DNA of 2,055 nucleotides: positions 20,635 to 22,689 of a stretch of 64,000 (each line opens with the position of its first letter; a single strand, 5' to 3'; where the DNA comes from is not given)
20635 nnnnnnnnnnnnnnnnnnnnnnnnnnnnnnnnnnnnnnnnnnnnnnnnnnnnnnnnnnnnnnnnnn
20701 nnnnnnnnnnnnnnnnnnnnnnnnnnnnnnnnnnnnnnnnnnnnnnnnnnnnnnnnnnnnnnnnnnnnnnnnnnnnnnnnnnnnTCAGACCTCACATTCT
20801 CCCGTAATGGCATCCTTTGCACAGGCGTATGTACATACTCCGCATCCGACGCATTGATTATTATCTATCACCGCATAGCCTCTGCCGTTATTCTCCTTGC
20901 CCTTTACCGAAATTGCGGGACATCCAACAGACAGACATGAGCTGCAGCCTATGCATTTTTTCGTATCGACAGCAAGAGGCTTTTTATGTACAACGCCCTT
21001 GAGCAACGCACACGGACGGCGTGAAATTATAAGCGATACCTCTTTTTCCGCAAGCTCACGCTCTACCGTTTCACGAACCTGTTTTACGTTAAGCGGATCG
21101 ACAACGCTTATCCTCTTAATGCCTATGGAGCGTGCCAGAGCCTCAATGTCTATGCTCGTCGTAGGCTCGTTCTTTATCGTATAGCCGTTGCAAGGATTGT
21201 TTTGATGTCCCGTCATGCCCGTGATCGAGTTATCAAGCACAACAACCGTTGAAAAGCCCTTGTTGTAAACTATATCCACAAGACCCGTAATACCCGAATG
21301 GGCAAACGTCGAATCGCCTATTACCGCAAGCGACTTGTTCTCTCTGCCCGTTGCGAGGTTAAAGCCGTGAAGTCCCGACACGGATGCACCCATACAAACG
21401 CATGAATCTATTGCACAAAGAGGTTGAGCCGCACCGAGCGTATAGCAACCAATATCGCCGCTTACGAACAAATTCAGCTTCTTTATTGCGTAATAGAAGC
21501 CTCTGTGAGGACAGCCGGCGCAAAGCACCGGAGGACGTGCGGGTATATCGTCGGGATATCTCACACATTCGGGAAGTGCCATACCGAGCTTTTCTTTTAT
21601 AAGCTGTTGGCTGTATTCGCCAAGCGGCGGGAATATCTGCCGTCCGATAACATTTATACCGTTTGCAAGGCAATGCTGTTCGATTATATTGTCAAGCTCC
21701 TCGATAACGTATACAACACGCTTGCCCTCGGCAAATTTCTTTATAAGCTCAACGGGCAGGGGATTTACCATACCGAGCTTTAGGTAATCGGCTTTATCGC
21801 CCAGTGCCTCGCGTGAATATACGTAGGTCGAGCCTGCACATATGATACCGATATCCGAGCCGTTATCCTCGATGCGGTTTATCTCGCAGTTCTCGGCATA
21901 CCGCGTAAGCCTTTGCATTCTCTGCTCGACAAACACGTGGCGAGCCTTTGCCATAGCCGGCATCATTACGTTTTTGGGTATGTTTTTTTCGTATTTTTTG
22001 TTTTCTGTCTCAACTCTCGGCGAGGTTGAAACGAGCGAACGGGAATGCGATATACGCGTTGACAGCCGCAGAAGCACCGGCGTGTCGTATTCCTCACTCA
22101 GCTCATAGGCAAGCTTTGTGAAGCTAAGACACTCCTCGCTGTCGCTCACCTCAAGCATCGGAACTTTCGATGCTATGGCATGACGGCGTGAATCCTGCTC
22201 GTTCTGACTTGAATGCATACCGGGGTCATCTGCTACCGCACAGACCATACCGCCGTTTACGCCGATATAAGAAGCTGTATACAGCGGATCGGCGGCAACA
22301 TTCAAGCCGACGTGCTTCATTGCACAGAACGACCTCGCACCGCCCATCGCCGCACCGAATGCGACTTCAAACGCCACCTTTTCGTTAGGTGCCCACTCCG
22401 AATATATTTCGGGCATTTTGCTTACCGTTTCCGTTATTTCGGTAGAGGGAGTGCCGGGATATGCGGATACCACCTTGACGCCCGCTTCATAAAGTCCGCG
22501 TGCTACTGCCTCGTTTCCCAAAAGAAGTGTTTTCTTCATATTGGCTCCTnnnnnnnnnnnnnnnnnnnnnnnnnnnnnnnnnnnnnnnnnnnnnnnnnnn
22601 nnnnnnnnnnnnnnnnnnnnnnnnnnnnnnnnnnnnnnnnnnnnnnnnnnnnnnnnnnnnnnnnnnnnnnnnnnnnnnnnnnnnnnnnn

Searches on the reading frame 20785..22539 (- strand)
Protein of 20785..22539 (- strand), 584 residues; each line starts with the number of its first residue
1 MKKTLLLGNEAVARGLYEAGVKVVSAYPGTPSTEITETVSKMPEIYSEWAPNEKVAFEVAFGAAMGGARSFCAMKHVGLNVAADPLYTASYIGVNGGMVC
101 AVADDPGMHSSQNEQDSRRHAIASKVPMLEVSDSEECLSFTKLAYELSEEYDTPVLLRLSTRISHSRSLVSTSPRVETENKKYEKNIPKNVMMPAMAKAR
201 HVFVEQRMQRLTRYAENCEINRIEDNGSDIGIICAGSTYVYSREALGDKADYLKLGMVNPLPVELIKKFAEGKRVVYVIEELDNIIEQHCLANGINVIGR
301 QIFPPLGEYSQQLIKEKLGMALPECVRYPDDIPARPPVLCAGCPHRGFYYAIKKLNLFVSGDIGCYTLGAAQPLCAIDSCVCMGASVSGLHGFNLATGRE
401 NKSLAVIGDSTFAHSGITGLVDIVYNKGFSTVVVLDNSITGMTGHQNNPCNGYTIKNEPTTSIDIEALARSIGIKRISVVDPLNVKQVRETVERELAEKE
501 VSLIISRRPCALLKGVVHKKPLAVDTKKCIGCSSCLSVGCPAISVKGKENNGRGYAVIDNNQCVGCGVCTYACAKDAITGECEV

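Call 8: search_protein_families(library=pfam, proteins=[window:20785-22539:-], max_evalue=0.001)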
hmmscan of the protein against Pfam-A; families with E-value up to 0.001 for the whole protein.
window:20785-22539:- (584 aa): 9 families
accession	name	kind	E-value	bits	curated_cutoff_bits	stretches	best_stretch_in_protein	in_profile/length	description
PF02775.26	TPP_enzyme_C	-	3.9e-21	75.9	21.9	1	362-504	1-149/151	Thiamine pyrophosphate enzyme, C-terminal TPP binding domain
PF01855.24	POR_N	-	3.9e-16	59.9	27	1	15-210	2-205/231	Pyruvate flavodoxin/ferredoxin oxidoreductase, thiamine diP-bdg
PF12838.12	Fer4_7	-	7e-08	33.3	27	1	528-577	1-52/52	4Fe-4S dicluster domain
PF12797.12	Fer4_2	-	7.2e-08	32.3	24.5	0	556-573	3-20/22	4Fe-4S binding domain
PF13237.11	Fer4_10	-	1.2e-06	28.7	25.5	1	524-573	4-52/53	4Fe-4S dicluster domain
PF00037.32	Fer4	-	8.8e-06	25.8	21.1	0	557-579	2-24/24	4Fe-4S binding domain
PF14697.11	Fer4_21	-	2.3e-05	24.9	35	0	556-580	1-28/59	4Fe-4S dicluster domain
PF13187.11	Fer4_9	-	4e-05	24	27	1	528-578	1-52/52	4Fe-4S dicluster domain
PF12837.12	Fer4_6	-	5e-05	23.5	25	0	556-578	2-24/24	4Fe-4S binding domain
